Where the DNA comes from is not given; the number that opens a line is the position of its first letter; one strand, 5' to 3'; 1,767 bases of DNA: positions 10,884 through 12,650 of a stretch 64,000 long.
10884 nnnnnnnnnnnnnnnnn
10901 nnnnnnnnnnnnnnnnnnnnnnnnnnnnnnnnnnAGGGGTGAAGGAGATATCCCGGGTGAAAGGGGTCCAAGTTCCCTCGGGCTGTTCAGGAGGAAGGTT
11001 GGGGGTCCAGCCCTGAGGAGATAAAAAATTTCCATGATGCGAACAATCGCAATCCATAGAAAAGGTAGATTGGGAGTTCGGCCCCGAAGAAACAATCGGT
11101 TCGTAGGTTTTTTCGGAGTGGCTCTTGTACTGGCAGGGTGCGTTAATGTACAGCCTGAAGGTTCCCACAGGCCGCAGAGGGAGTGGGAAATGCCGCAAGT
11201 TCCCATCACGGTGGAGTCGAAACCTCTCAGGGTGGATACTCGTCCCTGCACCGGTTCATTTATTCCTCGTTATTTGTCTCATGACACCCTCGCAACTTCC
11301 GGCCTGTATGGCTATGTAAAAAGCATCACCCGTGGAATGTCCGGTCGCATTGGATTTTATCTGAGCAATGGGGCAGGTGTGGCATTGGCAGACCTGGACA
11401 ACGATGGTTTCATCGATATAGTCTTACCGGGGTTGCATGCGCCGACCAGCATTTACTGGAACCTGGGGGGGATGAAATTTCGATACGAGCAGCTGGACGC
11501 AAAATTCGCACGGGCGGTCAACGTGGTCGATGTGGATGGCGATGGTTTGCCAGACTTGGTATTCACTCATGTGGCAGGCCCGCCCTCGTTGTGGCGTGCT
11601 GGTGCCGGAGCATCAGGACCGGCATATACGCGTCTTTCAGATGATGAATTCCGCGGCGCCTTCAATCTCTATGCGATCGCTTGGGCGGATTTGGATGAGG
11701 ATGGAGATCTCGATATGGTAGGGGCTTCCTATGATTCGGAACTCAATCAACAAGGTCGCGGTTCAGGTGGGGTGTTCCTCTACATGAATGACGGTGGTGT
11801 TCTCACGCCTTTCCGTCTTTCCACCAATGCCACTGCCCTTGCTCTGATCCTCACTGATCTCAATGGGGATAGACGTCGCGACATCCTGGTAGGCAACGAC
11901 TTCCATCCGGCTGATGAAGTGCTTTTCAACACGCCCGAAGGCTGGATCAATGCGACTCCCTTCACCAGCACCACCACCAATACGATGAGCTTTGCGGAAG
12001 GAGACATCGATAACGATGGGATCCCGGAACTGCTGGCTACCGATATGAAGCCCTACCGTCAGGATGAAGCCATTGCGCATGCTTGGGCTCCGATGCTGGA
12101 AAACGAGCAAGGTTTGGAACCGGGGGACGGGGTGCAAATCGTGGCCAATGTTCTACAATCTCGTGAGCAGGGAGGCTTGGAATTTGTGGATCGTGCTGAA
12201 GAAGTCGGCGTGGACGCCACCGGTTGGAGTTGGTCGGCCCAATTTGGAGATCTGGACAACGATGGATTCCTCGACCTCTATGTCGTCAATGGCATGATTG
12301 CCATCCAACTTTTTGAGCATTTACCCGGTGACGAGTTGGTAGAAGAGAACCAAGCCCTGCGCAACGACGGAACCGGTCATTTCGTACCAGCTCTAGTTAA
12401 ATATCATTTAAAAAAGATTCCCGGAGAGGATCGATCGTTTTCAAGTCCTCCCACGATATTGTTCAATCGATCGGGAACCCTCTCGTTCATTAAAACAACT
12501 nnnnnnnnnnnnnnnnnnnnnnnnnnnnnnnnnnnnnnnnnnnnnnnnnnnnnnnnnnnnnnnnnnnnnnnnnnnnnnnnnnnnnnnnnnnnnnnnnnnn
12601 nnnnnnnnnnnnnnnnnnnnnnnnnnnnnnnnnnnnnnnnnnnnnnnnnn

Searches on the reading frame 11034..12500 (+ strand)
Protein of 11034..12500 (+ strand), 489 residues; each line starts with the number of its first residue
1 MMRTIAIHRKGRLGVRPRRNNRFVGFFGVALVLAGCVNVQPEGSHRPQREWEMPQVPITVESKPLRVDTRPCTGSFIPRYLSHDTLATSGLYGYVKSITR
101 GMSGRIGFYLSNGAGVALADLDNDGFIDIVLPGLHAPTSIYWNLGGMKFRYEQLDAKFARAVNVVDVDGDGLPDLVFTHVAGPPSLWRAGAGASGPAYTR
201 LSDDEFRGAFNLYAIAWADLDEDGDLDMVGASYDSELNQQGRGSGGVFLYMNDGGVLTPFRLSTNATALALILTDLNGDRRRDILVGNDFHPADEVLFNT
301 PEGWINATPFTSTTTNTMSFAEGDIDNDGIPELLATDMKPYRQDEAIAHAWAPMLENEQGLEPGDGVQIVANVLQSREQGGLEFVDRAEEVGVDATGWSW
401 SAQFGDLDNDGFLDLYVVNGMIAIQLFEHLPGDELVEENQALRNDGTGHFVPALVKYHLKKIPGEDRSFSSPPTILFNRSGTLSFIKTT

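Call 13: search_protein_families(library=pfam, proteins=[window:11034-12500:+], max_evalue=0.01)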
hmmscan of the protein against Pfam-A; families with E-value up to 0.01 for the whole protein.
window:11034-12500:+ (489 aa): 2 families
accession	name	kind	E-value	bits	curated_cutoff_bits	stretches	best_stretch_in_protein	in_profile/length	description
PF13517.12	FG-GAP_3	-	5.3e-28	97.9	26.9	5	275-334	1-60/61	FG-GAP-like repeat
PF01839.29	FG-GAP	-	4e-16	58.9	22.1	1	158-176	1-19/37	FG-GAP repeat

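Call 56: find_homologous_proteins(query=window:11034-12500:+, max_evalue=1e-50)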
Query window:11034-12500:+ (489 aa): 2108 proteins with E <= 1e-50 among 8000 candidates; the best 120 are listed.
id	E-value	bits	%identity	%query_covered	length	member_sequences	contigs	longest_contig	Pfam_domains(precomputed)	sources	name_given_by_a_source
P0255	4.7e-287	971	92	92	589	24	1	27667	PF01839.30,PF13517.13,PF07593.19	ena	-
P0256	3.0e-286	968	92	93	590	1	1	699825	PF01839.30,PF13517.13,PF07593.19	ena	-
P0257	6.7e-221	752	74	93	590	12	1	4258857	PF01839.30,PF13517.13,PF07593.19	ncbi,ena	-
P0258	1.2e-161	557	59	89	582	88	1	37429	PF01839.30,PF13517.13,PF07593.19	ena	-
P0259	5.5e-143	495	57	91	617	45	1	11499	PF01839.30,PF13517.13,PF07593.19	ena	-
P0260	6.6e-143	495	61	81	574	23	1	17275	PF01839.30,PF13517.13,PF07593.19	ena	-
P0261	2.7e-142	493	61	82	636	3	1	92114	PF01839.30,PF13517.13,PF07593.19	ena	-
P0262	1.2e-141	491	60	82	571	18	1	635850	PF01839.30,PF13517.13,PF07593.19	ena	-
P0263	3.4e-141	489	61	81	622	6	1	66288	PF01839.30,PF12256.15,PF13517.13,PF07593.19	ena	-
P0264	5.5e-141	489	60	82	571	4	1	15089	PF01839.30,PF13517.13,PF07593.19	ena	-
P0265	5.5e-141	489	61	81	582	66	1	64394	PF01839.30,PF13517.13,PF07593.19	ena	-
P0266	1.8e-140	487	60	81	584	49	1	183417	PF01839.30,PF13517.13,PF07593.19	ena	-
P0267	6.1e-140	485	55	88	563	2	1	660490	PF01839.30,PF13517.13,PF07593.19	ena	-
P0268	6.1e-140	485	61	81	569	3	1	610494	PF01839.30,PF13517.13,PF07593.19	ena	-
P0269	4.1e-138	479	61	81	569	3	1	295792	PF01839.30,PF13517.13,PF07593.19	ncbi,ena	-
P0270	1.2e-137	478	60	81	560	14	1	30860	PF01839.30,PF13517.13,PF07593.19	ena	-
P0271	1.7e-137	477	54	88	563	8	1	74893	PF01839.30,PF13517.13,PF07593.19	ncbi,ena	-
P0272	6.6e-136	472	59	81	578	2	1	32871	PF01839.30,PF13517.13,PF07593.19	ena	-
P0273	1.5e-135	471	56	82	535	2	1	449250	PF01839.30,PF13517.13,PF07593.19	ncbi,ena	-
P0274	2.4e-135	470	53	89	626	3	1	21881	PF01839.30,PF13517.13,PF07593.19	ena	-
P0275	3.3e-134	466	54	88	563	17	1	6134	PF01839.30,PF13517.13,PF07593.19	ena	-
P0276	3.6e-134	466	54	88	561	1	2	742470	PF01839.30,PF13517.13,PF07593.19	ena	-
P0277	1.1e-133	465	53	90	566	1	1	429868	PF01839.30,PF13517.13,PF07593.19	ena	-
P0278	2.7e-133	463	59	81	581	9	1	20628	PF01839.30,PF13517.13,PF07593.19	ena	-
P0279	4.0e-133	463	58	81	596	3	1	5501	PF01839.30,PF13517.13,PF07593.19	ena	-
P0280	1.6e-132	461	53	89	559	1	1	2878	PF01839.30,PF13517.13,PF07593.19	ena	-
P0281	3.2e-132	460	53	88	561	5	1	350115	PF01839.30,PF13517.13,PF07593.19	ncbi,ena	-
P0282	8.0e-132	458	55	86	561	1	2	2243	PF01839.30,PF13517.13,PF07593.19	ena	-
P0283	8.1e-132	458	54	88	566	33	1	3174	PF01839.30,PF13517.13,PF07593.19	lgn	-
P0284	3.0e-131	457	54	89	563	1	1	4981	PF01839.30,PF13517.13,PF07593.19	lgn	-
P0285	5.5e-131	456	57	82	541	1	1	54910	PF01839.30,PF13517.13,PF07593.19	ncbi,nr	ncbi:MAG: CRTAC1 family protein [Spirochaetaceae bacterium]|nr:CRTAC1 family protein [Spirochaetacea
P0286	6.3e-131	455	56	82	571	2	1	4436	PF01839.30,PF13517.13,PF07593.19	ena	-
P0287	7.6e-131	455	57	82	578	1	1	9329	PF01839.30,PF13517.13,PF07593.19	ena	-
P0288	7.6e-131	455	57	82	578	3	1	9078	PF01839.30,PF13517.13,PF07593.19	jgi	-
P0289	8.0e-131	455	56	82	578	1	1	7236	PF01839.30,PF13517.13,PF07593.19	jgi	-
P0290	8.9e-131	455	53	89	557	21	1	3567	PF01839.30,PF13517.13,PF07593.19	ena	-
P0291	3.8e-130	453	53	88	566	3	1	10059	PF01839.30,PF13517.13,PF07593.19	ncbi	-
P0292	5.6e-130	452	55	82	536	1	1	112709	PF01839.30,PF13517.13,PF07593.19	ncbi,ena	-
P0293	7.9e-130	452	56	82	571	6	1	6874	PF01839.30,PF13517.13,PF07593.19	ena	-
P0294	4.6e-129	449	56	82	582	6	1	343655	PF01839.30,PF13517.13,PF07593.19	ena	-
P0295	7.9e-129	449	56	80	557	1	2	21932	PF01839.30,PF13517.13,PF07593.19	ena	-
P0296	8.7e-129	448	54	87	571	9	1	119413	PF01839.30,PF13517.13,PF07593.19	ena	-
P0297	4.2e-128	446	51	90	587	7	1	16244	PF01839.30,PF13517.13,PF07593.19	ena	-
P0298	1.5e-127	444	53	88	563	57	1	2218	PF01839.30,PF13517.13,PF07593.19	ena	-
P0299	4.5e-122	426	54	81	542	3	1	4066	PF01839.30,PF13517.13,PF07593.19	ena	-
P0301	1.1e-117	412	49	88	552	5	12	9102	PF01839.30,PF13517.13,PF07593.19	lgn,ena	-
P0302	4.3e-112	393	50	87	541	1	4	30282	PF01839.30,PF13517.13,PF07593.19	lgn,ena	-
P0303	1.5e-108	382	50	83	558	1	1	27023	PF01839.30,PF13517.13,PF07593.19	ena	-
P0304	3.4e-108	381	49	81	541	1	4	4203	PF01839.30,PF13517.13,PF07593.19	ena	-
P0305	1.5e-107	378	49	81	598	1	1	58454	PF01839.30,PF13517.13,PF07593.19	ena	-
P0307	4.6e-107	377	50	88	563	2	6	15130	PF01839.30,PF13517.13,PF07593.19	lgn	-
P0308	9.6e-107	376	50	82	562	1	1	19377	PF01839.30,PF13517.13,PF07593.19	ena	-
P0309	1.1e-106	376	53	78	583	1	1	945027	PF01839.30,PF13517.13,PF07593.19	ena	-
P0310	1.8e-106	375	49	89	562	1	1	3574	PF01839.30,PF13517.13,PF07593.19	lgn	-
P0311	2.2e-106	375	51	82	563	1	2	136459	PF01839.30,PF13517.13,PF07593.19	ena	-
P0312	2.2e-106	375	51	82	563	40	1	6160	PF01839.30,PF13517.13,PF07593.19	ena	-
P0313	3.5e-106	374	45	90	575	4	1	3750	PF01839.30,PF13517.13,PF07593.19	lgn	-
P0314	7.6e-106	373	51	82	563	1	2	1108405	PF01839.30,PF13517.13,PF07593.19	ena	-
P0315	8.9e-106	373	51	82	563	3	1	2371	PF01839.30,PF13517.13,PF07593.19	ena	-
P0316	1.1e-105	372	50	79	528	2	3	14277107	PF01839.30,PF13517.13,PF07593.19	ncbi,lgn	ncbi:MAG: CRTAC1 family protein [Caldilineaceae bacterium]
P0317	1.4e-105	372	50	82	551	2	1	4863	PF01839.30,PF13517.13,PF07593.19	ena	-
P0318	2.1e-105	371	51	82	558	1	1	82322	PF01839.30,PF13517.13,PF07593.19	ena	-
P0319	2.4e-105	371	51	82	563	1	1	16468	PF01839.30,PF13517.13,PF07593.19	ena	-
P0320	2.4e-105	371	51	82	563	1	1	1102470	PF01839.30,PF13517.13,PF07593.19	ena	-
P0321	2.6e-105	371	48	87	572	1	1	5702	PF01839.30,PF13517.13,PF07593.19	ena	-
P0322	3.9e-105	370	51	82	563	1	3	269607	PF01839.30,PF13517.13,PF07593.19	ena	-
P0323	5.4e-105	370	43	87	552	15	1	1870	PF01839.30,PF13517.13,PF07593.19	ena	-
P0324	6.8e-105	370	49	82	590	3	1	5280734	PF01839.30,PF13517.13,PF07593.19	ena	-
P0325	7.7e-105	369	49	81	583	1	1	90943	PF01839.30,PF13517.13,PF07593.19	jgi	jgi:hypothetical protein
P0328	1.4e-104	369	49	82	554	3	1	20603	PF01839.30,PF13517.13,PF07593.19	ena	-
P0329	2.0e-104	368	49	84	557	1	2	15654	PF01839.30,PF13517.13,PF07593.19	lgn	-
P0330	6.2e-104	366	49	82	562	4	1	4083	PF01839.30,PF13517.13,PF07593.19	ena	-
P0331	7.7e-104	366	48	88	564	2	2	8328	PF01839.30,PF13517.13,PF07593.19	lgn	-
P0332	2.7e-103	364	48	84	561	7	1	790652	PF01839.30,PF13517.13,PF07593.19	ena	-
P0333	2.7e-103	364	47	82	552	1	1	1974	PF01839.30,PF13517.13,PF07593.19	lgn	-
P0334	2.8e-103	364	46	89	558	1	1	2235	PF01839.30,PF13517.13,PF07593.19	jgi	jgi:hypothetical protein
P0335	3.1e-103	364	46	80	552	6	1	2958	PF01839.30,PF13517.13,PF07593.19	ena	-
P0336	3.7e-103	364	48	82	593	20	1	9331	PF01839.30,PF13517.13,PF07593.19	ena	-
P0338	3.9e-103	364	48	82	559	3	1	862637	PF01839.30,PF13517.13,PF07593.19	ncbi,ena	-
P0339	4.8e-103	364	48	84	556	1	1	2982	PF01839.30,PF13517.13,PF07593.19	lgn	-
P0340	6.2e-103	363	47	86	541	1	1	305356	PF01839.30,PF13517.13,PF07593.19,PF21955.1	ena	-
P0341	7.8e-103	363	49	81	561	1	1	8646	PF01839.30,PF13517.13,PF07593.19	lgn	-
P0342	1.4e-102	362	47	86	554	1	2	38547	PF01839.30,PF13517.13,PF07593.19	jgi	jgi:enediyne biosynthesis protein E4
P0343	1.6e-102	362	48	86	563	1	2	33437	PF01839.30,PF13517.13,PF07593.19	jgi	jgi:enediyne biosynthesis protein E4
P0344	1.8e-102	362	47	88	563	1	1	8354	PF01839.30,PF13517.13,PF07593.19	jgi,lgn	jgi:hypothetical protein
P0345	2.0e-102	361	50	80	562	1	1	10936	PF01839.30,PF13517.13,PF07593.19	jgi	jgi:hypothetical protein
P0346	2.3e-102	361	53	72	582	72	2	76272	PF01839.30,PF13517.13,PF07593.19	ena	-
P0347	3.8e-102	361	47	90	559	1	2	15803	PF01839.30,PF12256.15,PF13517.13,PF07593.19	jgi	jgi:hypothetical protein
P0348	4.1e-102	360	51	78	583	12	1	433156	PF01839.30,PF13517.13,PF07593.19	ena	-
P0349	4.3e-102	360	46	89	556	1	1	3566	PF01839.30,PF13517.13,PF07593.19,PF21955.1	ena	-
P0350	4.7e-102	360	45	88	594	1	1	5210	PF01839.30,PF13517.13,PF07593.19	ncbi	ncbi:MAG: CRTAC1 family protein [Chloroflexota bacterium]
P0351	5.5e-102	360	52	78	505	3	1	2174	PF01839.30,PF13517.13,PF07593.19,PF21955.1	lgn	-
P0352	5.9e-102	360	45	81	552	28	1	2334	PF01839.30,PF13517.13,PF07593.19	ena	-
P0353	6.7e-102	360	48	82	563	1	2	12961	PF01839.30,PF12256.15,PF13517.13,PF07593.19,PF21955.1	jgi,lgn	jgi:hypothetical protein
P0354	1.1e-101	359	48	87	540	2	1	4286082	PF01839.30,PF13517.13,PF07593.19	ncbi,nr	ncbi:MAG: CRTAC1 family protein [Trueperaceae bacterium]|nr:MAG: CRTAC1 family protein [Trueperaceae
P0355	1.8e-101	358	48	82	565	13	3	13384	PF01839.30,PF13517.13,PF07593.19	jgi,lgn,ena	-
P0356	2.4e-101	358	43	89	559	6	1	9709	PF01839.30,PF13517.13,PF07593.19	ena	-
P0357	3.9e-101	357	49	81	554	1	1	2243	PF01839.30,PF13517.13,PF07593.19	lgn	-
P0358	4.8e-101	357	46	82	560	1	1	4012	PF01839.30,PF13517.13,PF07593.19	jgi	jgi:hypothetical protein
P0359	9.1e-101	356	50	81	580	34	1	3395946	PF01839.30,PF13517.13,PF07593.19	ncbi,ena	-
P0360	9.6e-101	356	45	87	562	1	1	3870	PF01839.30,PF13517.13,PF07593.19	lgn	-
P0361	1.1e-100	356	49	81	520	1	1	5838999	PF01839.30,PF13517.13,PF07593.19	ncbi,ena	-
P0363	1.4e-100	355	46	87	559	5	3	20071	PF01839.30,PF13517.13,PF07593.19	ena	-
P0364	1.8e-100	355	49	81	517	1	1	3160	PF01839.30,PF13517.13,PF07593.19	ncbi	ncbi:MAG: CRTAC1 family protein, partial [Ardenticatenaceae bacterium]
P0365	2.2e-100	355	45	91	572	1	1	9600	PF01839.30,PF13517.13,PF07593.19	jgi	jgi:hypothetical protein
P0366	2.5e-100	355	50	78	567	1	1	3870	PF01839.30,PF13517.13,PF07593.19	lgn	-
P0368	3.0e-100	354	46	81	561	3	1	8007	PF01839.30,PF13517.13,PF07593.19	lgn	-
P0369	3.0e-100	354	49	81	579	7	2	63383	PF01839.30,PF13517.13,PF07593.19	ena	-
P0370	3.1e-100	354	49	81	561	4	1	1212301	PF01839.30,PF13517.13,PF07593.19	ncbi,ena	-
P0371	4.2e-100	354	49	79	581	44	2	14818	PF01839.30,PF13517.13,PF07593.19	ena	-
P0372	4.6e-100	354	49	81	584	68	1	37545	PF01839.30,PF13517.13,PF07593.19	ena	-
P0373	6.1e-100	353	47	86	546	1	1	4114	PF01839.30,PF13517.13,PF07593.19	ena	-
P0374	6.3e-100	353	48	81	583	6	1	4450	PF01839.30,PF13517.13,PF07593.19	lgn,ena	-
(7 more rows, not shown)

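Call 57: find_encoding_contigs(protein=P0256, flank=10000, max_places=3)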
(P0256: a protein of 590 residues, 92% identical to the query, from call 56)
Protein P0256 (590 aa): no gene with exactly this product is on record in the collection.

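Call 58: find_encoding_contigs(protein=P0255, flank=10000, max_places=3)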
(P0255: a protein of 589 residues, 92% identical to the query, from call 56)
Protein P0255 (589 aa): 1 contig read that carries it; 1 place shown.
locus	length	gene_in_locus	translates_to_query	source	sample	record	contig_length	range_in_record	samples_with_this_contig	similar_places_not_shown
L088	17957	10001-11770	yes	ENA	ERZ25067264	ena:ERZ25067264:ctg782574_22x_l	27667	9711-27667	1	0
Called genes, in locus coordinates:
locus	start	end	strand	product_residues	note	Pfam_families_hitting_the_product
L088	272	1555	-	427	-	PF01547:SBP_bac_1, PF13416:SBP_bac_8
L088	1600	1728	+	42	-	-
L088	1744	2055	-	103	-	-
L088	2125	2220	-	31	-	-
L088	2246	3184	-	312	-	PF12911:OppC_N, PF00528:BPD_transp_1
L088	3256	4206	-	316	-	PF19300:BPD_transp_1_N, PF00528:BPD_transp_1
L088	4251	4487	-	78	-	PF10387:DUF2442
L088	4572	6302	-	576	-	PF00496:SBP_bac_5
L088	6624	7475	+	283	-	PF00106:adh_short, PF08659:KR (weak), PF13561:adh_short_C2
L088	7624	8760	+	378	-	PF01408:GFO_IDH_MocA, PF22725:GFO_IDH_MocA_C3 (weak)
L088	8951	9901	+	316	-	PF00389:2-Hacid_dh, PF02826:2-Hacid_dh_C, PF03446:NAD_binding_2 (faint)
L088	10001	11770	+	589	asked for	PF01839:FG-GAP (faint), PF13517:FG-GAP_3, PF07593:UnbV_ASPIC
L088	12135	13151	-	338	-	PF00106:adh_short (weak), PF08659:KR, PF00106:adh_short, PF13561:adh_short_C2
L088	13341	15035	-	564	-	PF00496:SBP_bac_5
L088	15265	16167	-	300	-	PF12911:OppC_N (weak), PF00528:BPD_transp_1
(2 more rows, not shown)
